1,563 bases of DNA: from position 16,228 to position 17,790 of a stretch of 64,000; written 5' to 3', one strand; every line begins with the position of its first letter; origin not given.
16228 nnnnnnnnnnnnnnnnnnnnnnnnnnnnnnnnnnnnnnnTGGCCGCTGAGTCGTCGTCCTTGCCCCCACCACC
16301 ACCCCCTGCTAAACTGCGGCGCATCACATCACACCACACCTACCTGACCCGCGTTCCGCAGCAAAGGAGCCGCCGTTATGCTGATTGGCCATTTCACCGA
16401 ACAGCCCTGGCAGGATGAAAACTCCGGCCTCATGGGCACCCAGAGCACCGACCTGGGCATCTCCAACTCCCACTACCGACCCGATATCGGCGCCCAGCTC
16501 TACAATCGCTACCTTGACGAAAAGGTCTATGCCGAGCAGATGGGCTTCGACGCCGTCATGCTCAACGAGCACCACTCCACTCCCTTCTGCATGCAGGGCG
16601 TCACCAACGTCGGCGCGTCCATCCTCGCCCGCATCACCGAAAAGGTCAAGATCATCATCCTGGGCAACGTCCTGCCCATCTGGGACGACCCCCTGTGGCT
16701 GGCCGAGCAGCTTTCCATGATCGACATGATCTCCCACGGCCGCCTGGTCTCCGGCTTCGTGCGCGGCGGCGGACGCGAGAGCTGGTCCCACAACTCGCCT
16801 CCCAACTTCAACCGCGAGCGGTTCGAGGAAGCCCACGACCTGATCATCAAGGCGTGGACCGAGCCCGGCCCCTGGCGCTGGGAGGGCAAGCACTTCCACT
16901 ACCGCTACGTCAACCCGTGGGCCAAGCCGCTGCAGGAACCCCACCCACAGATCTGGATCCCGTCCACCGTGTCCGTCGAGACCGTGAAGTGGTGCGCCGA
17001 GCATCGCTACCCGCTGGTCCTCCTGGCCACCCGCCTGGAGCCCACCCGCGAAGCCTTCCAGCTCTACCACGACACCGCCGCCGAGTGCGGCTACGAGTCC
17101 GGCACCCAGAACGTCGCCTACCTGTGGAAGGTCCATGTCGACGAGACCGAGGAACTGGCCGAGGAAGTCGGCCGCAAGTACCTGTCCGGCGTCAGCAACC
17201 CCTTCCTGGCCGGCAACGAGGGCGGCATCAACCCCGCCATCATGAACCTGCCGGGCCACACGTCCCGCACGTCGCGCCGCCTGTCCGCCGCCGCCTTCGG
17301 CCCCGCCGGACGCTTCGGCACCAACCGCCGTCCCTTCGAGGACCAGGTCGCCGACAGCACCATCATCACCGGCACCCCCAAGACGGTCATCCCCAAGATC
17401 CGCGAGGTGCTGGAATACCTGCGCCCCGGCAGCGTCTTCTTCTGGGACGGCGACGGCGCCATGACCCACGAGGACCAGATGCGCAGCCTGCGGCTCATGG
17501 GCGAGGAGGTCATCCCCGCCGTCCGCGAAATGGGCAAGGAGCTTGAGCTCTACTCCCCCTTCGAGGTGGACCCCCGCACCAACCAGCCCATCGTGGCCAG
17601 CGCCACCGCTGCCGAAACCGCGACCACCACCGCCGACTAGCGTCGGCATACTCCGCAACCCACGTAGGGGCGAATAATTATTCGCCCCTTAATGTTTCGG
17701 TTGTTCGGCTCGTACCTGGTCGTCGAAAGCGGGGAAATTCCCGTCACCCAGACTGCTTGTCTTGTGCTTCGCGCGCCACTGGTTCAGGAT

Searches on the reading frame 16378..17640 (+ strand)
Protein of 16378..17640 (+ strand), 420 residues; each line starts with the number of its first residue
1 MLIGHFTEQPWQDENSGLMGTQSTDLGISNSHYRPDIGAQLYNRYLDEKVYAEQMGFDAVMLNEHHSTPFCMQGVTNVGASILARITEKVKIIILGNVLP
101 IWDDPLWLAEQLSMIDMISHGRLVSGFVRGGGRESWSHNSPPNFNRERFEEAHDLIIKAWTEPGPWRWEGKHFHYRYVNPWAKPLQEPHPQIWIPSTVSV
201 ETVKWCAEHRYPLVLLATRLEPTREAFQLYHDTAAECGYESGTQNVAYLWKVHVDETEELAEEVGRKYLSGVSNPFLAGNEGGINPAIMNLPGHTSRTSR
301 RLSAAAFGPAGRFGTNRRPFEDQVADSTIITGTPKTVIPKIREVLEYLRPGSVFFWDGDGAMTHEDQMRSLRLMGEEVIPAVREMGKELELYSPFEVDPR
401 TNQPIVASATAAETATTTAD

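Call 3: search_protein_families(library=pfam, proteins=[window:16378-17640:+], max_evalue=0.01)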
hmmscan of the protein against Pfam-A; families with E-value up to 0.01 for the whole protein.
window:16378-17640:+ (420 aa): 2 families
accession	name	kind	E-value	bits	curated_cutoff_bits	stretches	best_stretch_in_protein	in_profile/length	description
PF00296.26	Bac_luciferase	-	4e-35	122.1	27.9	1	42-344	22-307/314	Luciferase-like monooxygenase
PF03437.21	BtpA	-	0.0091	15.9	30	0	46-92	32-77/254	BtpA family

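Call 17: find_related_loci(query=window:16378-17640:+, collection=genome_contigs, flank=10000)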
Query window:16378-17640:+ (420 aa) in genome_contigs; peptide patterns used: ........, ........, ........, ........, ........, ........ (x = any residue, [..] = any of these).
597 stretches matched a pattern (row limit reached: there are more); 543 encode a relative of the query (tblastn E <= 1e-3); the best 80 are kept; 80 distinct loci.
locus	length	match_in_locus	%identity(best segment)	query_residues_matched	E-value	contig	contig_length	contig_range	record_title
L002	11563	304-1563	100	1-420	0e+0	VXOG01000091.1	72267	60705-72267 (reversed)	MAG: Chloroflexi bacterium isolate SB0662_bin_27 NODE_370_length_72267_cov_50.951975, whole genome shotgun sequence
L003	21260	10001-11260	99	1-420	0e+0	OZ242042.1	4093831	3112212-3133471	MAG: Dehalococcoidia bacterium isolate f9cecd87-683c-406e-b8e3-528e430a091d genome assembly, chromosome: 1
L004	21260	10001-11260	99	1-420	0e+0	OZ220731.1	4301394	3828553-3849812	MAG: Dehalococcoidia bacterium isolate 4e89fbe3-e5a8-4f6c-a4f9-b322f53a0d40 genome assembly, chromosome: 1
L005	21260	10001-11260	99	1-420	0e+0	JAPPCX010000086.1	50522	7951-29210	MAG: Chloroflexota bacterium isolate IRC4_bin_11 NODE_653_length_50522_cov_12.8743, whole genome shotgun sequence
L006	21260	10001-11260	99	1-420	0e+0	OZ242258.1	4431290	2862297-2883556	MAG: Dehalococcoidia bacterium isolate ebb30a51-fd80-4f91-a9df-d4bc6488b8f2 genome assembly, chromosome: 1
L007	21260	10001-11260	98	1-420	0e+0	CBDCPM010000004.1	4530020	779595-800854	MAG: Dehalococcoidia bacterium isolate e106aa75-8e7b-471b-8364-be862cd00600 genome assembly, contig: contig_4, whole gen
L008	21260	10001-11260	99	1-420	0e+0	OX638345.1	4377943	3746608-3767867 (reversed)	MAG: uncultured Dehalococcoidia bacterium isolate 64bd3295-a2ac-4bb0-a587-f708157bf7f0 genome assembly, chromosome: 1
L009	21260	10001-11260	98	1-420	0e+0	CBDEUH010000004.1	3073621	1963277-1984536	MAG: Dehalococcoidia bacterium isolate bfea76a8-140f-4873-bc2f-160740800df5 genome assembly, contig: contig_4, whole gen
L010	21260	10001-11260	98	1-420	0e+0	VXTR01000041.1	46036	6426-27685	MAG: Chloroflexi bacterium isolate SB0666_bin_1 NODE_303_length_46036_cov_26.130750, whole genome shotgun sequence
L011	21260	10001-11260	98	1-420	0e+0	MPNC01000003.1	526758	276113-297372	MAG: SAR202 cluster bacterium bin87 NODE_5_length_526758_cov_19.5538_ID_9, whole genome shotgun sequence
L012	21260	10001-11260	98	1-420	0e+0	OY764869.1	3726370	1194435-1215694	MAG: Dehalococcoidia bacterium isolate 68cf78b7-8a41-43a5-8848-46054f5a18e3 genome assembly, chromosome: 1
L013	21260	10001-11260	98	1-420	0e+0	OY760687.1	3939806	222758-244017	MAG: Dehalococcoidia bacterium isolate f61cd74f-1a2a-4ce7-9ca1-272438b93162 genome assembly, chromosome: 1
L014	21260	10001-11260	98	1-420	0e+0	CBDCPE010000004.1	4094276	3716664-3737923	MAG: Dehalococcoidia bacterium isolate 75f9bfcb-4f1d-406c-99af-325e5c0bd216 genome assembly, contig: contig_4, whole gen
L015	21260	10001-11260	98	1-420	0e+0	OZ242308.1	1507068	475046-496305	MAG: Dehalococcoidia bacterium isolate 566077ff-fea0-4476-9990-131f9c0e49bb genome assembly, chromosome: 1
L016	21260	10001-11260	98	1-420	0e+0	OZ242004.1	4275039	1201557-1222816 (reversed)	MAG: Dehalococcoidia bacterium isolate 6092164f-d889-4bea-886a-f75bca8a53ef genome assembly, chromosome: 1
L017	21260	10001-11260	98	1-420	0e+0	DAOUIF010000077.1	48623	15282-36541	MAG TPA_asm: Dehalococcoidia bacterium isolate S24_152 87195, whole genome shotgun sequence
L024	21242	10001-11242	96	1-420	0e+0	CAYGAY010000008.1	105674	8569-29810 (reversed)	MAG TPA_asm: uncultured Dehalococcoidia bacterium isolate ERP110561_co1_15 genome assembly, contig: NODE_107_length_1056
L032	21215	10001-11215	96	1-405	0e+0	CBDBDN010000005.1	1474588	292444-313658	MAG: Dehalococcoidia bacterium isolate 358923a9-09b8-419b-a7c8-a792b221afc8 genome assembly, contig: contig_5, whole gen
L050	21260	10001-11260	84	1-420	0e+0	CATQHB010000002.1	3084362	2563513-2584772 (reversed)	MAG: uncultured Dehalococcoidia bacterium isolate 5e02e7df-9ff6-4248-8782-bae42c8afb25 genome assembly, contig: contig_2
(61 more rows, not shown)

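Call 37: search_protein_families(library=padloc, proteins=[L011:7349-9892:+, L024:5747-7360:+, L009:6696-9599:+, L032:4562-8260:+, L004:7050-9482:+, L017:7999-9801:-, L050:5279-7414:+, L050:7430-8755:+, L008:4637-6475:+, L008:7954-9531:+], max_evalue=0.00001)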
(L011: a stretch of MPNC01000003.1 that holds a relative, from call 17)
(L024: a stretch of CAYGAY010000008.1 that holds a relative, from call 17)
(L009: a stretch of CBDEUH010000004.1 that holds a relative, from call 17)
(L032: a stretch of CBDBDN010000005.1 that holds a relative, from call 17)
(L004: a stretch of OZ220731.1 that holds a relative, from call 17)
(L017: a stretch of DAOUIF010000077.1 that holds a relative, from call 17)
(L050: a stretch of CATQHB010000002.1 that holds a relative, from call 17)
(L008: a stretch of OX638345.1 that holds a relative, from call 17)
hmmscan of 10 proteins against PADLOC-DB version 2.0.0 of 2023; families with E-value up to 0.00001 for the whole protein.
L011:7349-9892:+ (848 aa): 5 families
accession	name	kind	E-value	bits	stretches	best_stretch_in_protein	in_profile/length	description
PDLC03653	REase_III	-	8.3e-194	644.2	1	1-826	1-869/883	Type III restriction enzyme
PDLC03650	REase_III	-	2.7e-49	166.4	1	81-467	57-438/898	Type III restriction enzyme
PDLC03649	REase_III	-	6.4e-09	32.3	0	87-302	80-276/973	Type III restriction enzyme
PDLC03648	REase_III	-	1.2e-08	31.6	1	237-472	132-376/871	Type III restriction enzyme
PDLC03647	REase_III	-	3.1e-06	23.6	0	398-452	498-552/989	Type III restriction enzyme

L024:5747-7360:+ (538 aa): 26 families (the best 25 are shown)
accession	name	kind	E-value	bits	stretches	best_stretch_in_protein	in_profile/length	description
PDLC03640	MTase_III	-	5.6e-172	571.5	3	1-187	1-201/654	Type III methyltransferase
PDLC03644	MTase_III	-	1.1e-154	514.2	1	1-536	1-541/542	Type III methyltransferase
PDLC03634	MTase_III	-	4.8e-100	334.2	1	4-377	60-449/621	Type III methyltransferase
PDLC03641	MTase_III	-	7.2e-84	280.5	1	38-380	103-456/657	Type III methyltransferase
PDLC03637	MTase_III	-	2e-81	272.2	1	37-383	119-465/513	Type III methyltransferase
PDLC03636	MTase_III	-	1e-69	233.8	1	36-413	43-435/575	Type III methyltransferase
PDLC03642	MTase_III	-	9.7e-56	187.5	1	39-383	82-410/528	Type III methyltransferase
PDLC03635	MTase_III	-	5.9e-55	185.2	2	37-188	216-354/708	Type III methyltransferase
PDLC03639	MTase_III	-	2e-53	179.7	2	37-252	85-290/639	Type III methyltransferase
PDLC03638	MTase_III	-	5.4e-45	152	1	39-391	380-684/816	Type III methyltransferase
PDLC03354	MTase_II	-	1e-41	141.3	1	40-360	56-364/425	Type II methyltransferase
PDLC03646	MTase_III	-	4.8e-39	131.9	2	219-396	671-848/1057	Type III methyltransferase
PDLC03643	MTase_III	-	3.8e-38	129.8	1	112-377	1-271/465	Type III methyltransferase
PDLC03645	MTase_III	-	7.6e-30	101.6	2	41-152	141-241/709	Type III methyltransferase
PDLC03278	MTase_II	-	8.6e-29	99.1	2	244-374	223-342/390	Type II methyltransferase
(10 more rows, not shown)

L009:6696-9599:+ (968 aa): 2 families
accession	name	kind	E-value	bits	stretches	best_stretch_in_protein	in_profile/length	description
PDLC04134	mad2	-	1.9e-10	38.2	1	278-633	234-459/492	mads_2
PDLC03338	MTase_II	-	3e-09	34.2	0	286-411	99-215/604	Type II methyltransferase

L032:4562-8260:+ (1233 aa): 23 families
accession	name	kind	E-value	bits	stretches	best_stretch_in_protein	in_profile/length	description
PDLC03601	REase_MTase_IIG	-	1.7e-35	120.2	1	448-957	242-756/1110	Type IIG restriction enzyme-methyltransferase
PDLC03612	REase_MTase_IIG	-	2.8e-19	66.8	2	872-959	803-891/1247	Type IIG restriction enzyme-methyltransferase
PDLC03596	REase_MTase_IIG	-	4.1e-17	59.5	1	663-770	536-640/1148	Type IIG restriction enzyme-methyltransferase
PDLC03629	REase_MTase_IIG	-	5e-14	49.1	1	602-763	378-527/1182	Type IIG restriction enzyme-methyltransferase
PDLC03598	REase_MTase_IIG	-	1.3e-13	47.8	1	655-749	348-442/912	Type IIG restriction enzyme-methyltransferase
PDLC03338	MTase_II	-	1.1e-12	45.5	1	874-952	244-319/604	Type II methyltransferase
PDLC02523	PglX|PglXI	-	6.3e-12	42.1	1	663-742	326-405/1428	PglX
PDLC03599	REase_MTase_IIG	-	7.8e-12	41.9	1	657-770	338-464/959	Type IIG restriction enzyme-methyltransferase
PDLC03627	REase_MTase_IIG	-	1.7e-11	40.6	1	576-752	327-491/1136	Type IIG restriction enzyme-methyltransferase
PDLC03348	MTase_II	-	2.5e-11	40.8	0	876-964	347-436/727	Type II methyltransferase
PDLC02529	PglX|PglXI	-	2.7e-11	40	1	666-778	226-323/1189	PglX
PDLC02643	DrmMI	-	2e-10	37.2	1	600-742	550-695/1347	DrmMI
PDLC03628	REase_MTase_IIG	-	7.2e-09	32.3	0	875-971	749-841/1100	Type IIG restriction enzyme-methyltransferase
PDLC03335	MTase_II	-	6.4e-08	29.7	1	854-957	175-279/607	Type II methyltransferase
PDLC02521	PglX|PglXI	-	8.5e-08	28.6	1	659-965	299-570/1174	PglX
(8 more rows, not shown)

L004:7050-9482:+ (811 aa): 0 families

L017:7999-9801:- (600 aa): 29 families (the best 25 are shown)
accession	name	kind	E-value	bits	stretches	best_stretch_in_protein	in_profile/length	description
PDLC02693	Orf5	-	4.2e-90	301.3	1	23-594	6-542/543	Orf5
PDLC04155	HEC-06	-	4.3e-64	215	1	17-595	13-559/562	-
PDLC03655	mREase_IV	-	4.7e-59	198.4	2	18-514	10-523/629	Type IV methyl-directed restriction enzyme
PDLC04157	HEC-06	-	2.6e-58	196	1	25-595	22-556/558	-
PDLC04154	HEC-06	-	3.5e-56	189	1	17-595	15-565/569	-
PDLC02700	Orf5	-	3.7e-45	152.7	1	24-594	10-555/555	Orf5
PDLC02687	Orf5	-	4.7e-44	149.1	1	19-570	11-537/543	Orf5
PDLC02702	Orf5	-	2.5e-32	110.4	1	25-596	2-543/543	Orf5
PDLC02695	Orf5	-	6.9e-32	108.6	2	17-264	11-272/601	Orf5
PDLC02701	Orf5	-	1.3e-30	104.5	2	17-339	11-332/596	Orf5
PDLC02691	Orf5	-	1.5e-30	104.3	2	149-594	157-579/579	Orf5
PDLC02692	Orf5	-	1.2e-23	81.7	1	24-594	6-556/558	Orf5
PDLC02686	Orf5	-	5.2e-22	76.1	1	24-594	19-566/566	Orf5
PDLC02786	SspE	-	6.7e-19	65.7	1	21-117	19-115/766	SspE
PDLC02690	Orf5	-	1.4e-18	65.1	1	25-594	9-529/531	Orf5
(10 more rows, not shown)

L050:5279-7414:+ (712 aa): 10 families
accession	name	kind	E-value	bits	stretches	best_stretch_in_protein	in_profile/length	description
PDLC04102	HerA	-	2.8e-15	53.7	1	203-284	144-224/654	-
PDLC04140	mad8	-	3.3e-15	54.4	1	234-663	27-259/314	mads_8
PDLC02185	HerA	-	7.2e-15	52.7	1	597-667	449-524/585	-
PDLC04100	HerA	-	4.4e-14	50.1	1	598-666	444-517/580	-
PDLC04106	HerA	-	1.4e-11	41.6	0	214-285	155-224/667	-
PDLC04105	HerA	-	1.6e-10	38.2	1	595-662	420-493/576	-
PDLC04098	HerA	-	2.1e-10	37.8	0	584-656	521-597/686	-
PDLC04097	HerA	-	2.9e-10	37.4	1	219-287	145-213/618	-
PDLC02188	HerA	-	1.6e-07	28.5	0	585-657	419-495/578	-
PDLC04103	HerA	-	5.2e-06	23.1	0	219-284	157-214/579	-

L050:7430-8755:+ (442 aa): 0 families

L008:4637-6475:+ (613 aa): 1 family
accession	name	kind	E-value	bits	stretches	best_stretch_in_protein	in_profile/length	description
PDLC04582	PDC-M33A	-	5e-26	89.5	1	31-284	28-269/627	-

L008:7954-9531:+ (526 aa): 51 families (the best 25 are shown)
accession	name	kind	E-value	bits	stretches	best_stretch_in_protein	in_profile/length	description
PDLC02649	DrmMII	-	3.6e-89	297.6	2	370-514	283-419/422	DrmMII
PDLC03232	MTase_II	-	2.1e-64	216.1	2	371-516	325-463/465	Type II methyltransferase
PDLC03378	MTase_II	-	3e-55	185.9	3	423-517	241-334/344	Type II methyltransferase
PDLC03234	MTase_II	-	5.2e-53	178.7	2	243-516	153-369/375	Type II methyltransferase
PDLC02656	DrmMII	-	1.9e-49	166.8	2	416-511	374-467/491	DrmMII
PDLC03326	MTase_II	-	1.6e-46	157.3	2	402-514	264-377/412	Type II methyltransferase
PDLC00033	DruM2|DruM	-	1.3e-45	154.3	1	109-513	81-364/368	DNA cytosine methylase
PDLC02648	DrmMII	-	5.1e-38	129.1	2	422-509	356-447/468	DrmMII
PDLC00026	DruM2|DruM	-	6.1e-38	129.2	2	123-314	70-215/336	DNA cytosine methylase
PDLC03272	MTase_II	-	7.4e-35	118.9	1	5-514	75-391/407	Type II methyltransferase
PDLC03307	MTase_II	-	2.8e-33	113.7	2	443-519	299-375/382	Type II methyltransferase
PDLC03225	MTase_II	-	3.4e-33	113.2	2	436-513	526-598/615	Type II methyltransferase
PDLC02650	DrmMII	-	9.3e-32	108.5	2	461-509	366-414/435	DrmMII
PDLC03237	MTase_II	-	6.5e-31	105.1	2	436-507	715-785/1036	Type II methyltransferase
PDLC03231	MTase_II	-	3.9e-30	103.1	2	418-515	373-468/488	Type II methyltransferase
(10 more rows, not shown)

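Call 38: search_protein_families(library=pfam, proteins=[L011:7349-9892:+, L024:5747-7360:+, L009:6696-9599:+, L032:4562-8260:+, L004:7050-9482:+, L017:7999-9801:-, L050:5279-7414:+, L050:7430-8755:+, L008:4637-6475:+, L008:7954-9531:+], max_evalue=0.00001)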
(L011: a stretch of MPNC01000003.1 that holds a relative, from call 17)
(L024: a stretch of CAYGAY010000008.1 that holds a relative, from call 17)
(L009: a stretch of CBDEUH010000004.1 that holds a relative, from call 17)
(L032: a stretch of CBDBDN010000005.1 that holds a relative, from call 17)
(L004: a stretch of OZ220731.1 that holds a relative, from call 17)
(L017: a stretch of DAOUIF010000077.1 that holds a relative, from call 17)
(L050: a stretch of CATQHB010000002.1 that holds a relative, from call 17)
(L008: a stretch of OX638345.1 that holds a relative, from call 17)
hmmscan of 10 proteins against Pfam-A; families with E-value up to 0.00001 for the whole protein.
L011:7349-9892:+ (848 aa): 2 families
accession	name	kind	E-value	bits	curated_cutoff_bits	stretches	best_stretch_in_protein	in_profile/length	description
PF04851.21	ResIII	-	5.3e-13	49.6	22.5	1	83-281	25-164/164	Type III restriction enzyme, res subunit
PF00270.35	DEAD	-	2.6e-06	27.7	26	0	85-146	18-82/167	DEAD/DEAH box helicase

L024:5747-7360:+ (538 aa): 1 family
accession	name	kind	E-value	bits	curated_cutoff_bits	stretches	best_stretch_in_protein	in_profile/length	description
PF01555.25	N6_N4_Mtase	-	1.3e-32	114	26.7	1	62-375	1-214/221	DNA methylase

L009:6696-9599:+ (968 aa): 1 family
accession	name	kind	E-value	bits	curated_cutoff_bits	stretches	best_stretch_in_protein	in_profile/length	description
PF07669.17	Eco57I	-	9.7e-07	29.5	25.3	1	392-587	3-158/171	Eco57I restriction-modification methylase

L032:4562-8260:+ (1233 aa): 2 families
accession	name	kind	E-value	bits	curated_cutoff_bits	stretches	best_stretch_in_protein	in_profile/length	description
PF07669.17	Eco57I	-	1.7e-19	71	25.3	1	721-962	2-165/171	Eco57I restriction-modification methylase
PF20473.4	MmeI_Mtase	-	7.9e-08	32.2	27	1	658-746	10-89/259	MmeI, DNA-methyltransferase domain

L004:7050-9482:+ (811 aa): 0 families

L017:7999-9801:- (600 aa): 2 families
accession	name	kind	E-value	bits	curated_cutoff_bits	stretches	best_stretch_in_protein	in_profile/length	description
PF03235.19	GmrSD_N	-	1.1e-31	110.9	33.2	1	18-243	3-198/199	GmrSD restriction endonuclease, N-terminal domain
PF07510.16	GmrSD_C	-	9.7e-29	100.5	23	1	446-588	1-137/138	GmrSD restriction endonucleases, C-terminal domain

L050:5279-7414:+ (712 aa): 1 family
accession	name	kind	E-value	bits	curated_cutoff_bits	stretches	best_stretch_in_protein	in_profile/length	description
PF01935.23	DUF87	-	4.6e-11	43.7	23.2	1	220-294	9-69/220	Helicase HerA, central domain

L050:7430-8755:+ (442 aa): 0 families

L008:4637-6475:+ (613 aa): 0 families

L008:7954-9531:+ (526 aa): 1 family
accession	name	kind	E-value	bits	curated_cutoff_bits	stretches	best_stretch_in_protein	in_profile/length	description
PF00145.23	DNA_methylase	-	2.4e-38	132.8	22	2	244-507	141-320/324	C-5 cytosine-specific DNA methylase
